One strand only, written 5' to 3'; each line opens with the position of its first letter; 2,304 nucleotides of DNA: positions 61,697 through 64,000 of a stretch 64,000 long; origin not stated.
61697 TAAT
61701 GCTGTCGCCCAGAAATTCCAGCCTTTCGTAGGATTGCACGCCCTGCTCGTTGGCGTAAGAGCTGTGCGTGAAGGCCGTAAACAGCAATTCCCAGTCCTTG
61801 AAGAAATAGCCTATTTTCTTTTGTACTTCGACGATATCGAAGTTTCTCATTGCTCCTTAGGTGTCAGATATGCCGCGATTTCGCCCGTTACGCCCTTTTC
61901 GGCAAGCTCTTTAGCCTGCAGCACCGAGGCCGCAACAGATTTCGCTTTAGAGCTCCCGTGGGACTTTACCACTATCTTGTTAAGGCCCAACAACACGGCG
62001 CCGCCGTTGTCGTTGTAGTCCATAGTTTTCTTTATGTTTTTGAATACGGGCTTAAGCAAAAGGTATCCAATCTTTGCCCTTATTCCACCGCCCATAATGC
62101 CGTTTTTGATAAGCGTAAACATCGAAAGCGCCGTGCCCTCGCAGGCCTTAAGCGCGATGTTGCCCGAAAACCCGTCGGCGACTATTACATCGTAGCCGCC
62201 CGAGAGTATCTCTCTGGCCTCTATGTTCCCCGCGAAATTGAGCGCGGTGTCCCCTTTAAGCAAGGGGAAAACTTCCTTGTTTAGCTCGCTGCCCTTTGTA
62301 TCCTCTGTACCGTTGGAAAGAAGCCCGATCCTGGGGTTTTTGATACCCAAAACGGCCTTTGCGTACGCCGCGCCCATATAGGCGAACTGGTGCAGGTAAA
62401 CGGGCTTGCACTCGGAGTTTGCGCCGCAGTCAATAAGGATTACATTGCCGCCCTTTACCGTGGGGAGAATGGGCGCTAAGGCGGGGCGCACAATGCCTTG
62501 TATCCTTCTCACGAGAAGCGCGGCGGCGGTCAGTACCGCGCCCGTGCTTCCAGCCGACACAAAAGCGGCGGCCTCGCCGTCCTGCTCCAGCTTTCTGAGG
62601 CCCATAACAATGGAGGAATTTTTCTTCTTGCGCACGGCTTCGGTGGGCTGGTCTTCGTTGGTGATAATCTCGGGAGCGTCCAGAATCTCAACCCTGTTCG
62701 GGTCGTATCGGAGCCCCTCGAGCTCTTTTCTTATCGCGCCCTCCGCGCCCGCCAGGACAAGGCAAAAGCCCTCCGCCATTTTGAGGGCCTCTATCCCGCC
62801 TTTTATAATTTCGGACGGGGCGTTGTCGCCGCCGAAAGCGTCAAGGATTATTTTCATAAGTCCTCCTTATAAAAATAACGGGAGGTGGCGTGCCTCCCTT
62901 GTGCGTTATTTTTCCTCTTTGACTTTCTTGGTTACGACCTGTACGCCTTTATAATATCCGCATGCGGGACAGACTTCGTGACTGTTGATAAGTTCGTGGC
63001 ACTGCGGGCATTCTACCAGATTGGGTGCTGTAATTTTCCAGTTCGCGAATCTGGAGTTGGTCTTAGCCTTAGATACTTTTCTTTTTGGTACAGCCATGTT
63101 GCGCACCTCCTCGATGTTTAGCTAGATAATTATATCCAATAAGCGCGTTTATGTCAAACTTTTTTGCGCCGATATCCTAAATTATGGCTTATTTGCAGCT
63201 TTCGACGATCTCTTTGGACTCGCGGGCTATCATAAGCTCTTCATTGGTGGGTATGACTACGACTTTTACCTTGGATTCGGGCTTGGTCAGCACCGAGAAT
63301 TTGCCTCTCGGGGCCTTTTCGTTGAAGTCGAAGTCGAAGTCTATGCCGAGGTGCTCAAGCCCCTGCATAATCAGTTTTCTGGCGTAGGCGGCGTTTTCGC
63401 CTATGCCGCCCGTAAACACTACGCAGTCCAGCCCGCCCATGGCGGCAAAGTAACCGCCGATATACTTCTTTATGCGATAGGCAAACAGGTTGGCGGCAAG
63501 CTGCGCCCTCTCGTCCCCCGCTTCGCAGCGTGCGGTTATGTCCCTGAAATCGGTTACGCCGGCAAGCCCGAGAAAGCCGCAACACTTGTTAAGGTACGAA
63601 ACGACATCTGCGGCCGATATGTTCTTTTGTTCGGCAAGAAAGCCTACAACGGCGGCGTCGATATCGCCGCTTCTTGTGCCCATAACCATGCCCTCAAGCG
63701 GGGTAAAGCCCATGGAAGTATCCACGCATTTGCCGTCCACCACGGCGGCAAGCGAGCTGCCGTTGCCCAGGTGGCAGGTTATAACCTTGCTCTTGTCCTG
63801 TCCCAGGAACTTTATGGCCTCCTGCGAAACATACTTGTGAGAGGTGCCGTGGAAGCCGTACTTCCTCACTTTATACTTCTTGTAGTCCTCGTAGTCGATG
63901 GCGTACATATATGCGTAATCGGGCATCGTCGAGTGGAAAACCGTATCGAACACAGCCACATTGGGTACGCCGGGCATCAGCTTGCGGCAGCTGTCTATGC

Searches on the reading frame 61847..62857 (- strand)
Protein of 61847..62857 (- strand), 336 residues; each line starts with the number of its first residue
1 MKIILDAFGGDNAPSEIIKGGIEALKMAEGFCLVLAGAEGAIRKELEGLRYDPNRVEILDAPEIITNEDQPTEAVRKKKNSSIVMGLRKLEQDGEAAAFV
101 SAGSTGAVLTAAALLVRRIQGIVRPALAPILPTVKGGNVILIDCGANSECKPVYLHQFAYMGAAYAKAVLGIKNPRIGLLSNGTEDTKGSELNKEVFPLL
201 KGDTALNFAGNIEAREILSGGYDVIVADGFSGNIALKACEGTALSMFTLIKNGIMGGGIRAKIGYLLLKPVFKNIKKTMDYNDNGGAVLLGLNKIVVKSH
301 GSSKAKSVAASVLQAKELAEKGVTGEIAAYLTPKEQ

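Call 59: search_protein_families(library=pfam, proteins=[window:61847-62857:-], max_evalue=0.00001)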
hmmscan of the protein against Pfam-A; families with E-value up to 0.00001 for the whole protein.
window:61847-62857:- (336 aa): 1 family
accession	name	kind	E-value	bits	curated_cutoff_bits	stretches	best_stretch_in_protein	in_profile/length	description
PF02504.20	FA_synthesis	-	1.2e-100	337.1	29.1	1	1-324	1-322/324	Fatty acid synthesis protein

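Call 63: find_encoding_contigs(protein=window:61847-62857:-, flank=10000, max_places=1)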
Protein window:61847-62857:- (336 aa): 22 contigs read that carry it; 1 place shown.
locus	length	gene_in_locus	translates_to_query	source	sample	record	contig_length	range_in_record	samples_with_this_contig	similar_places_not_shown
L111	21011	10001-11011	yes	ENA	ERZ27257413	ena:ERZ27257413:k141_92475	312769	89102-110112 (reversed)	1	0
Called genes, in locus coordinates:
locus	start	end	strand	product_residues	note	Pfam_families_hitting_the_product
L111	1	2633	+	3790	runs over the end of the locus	PF18887:MBG_3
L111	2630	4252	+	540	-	-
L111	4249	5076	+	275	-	-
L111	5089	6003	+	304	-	-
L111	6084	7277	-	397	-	PF05636:HIGH_NTase1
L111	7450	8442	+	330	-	PF01515:PTA_PTB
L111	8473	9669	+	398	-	PF00871:Acetate_kinase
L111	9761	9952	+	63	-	PF01783:Ribosomal_L32p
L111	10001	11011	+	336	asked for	PF02504:FA_synthesis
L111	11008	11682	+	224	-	PF14622:Ribonucleas_3_3, PF00636:Ribonuclease_3, PF00035:dsrm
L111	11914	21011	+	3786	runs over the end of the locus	PF09479:Flg_new, PF18998:Flg_new_2 (faint), PF09479:Flg_new (weak), PF13306:LRR_5, PF13855:LRR_8 (faint), PF13306:LRR_5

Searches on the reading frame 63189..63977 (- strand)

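Call 59: search_protein_families(library=pfam, proteins=[window:63189-63977:-], max_evalue=0.00001)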
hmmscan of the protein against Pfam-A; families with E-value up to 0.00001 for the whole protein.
window:63189-63977:- (262 aa): 1 family
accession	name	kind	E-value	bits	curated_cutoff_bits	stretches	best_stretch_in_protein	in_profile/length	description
PF00871.23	Acetate_kinase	-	7.8e-106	354.5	22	1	1-252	136-392/392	Acetokinase family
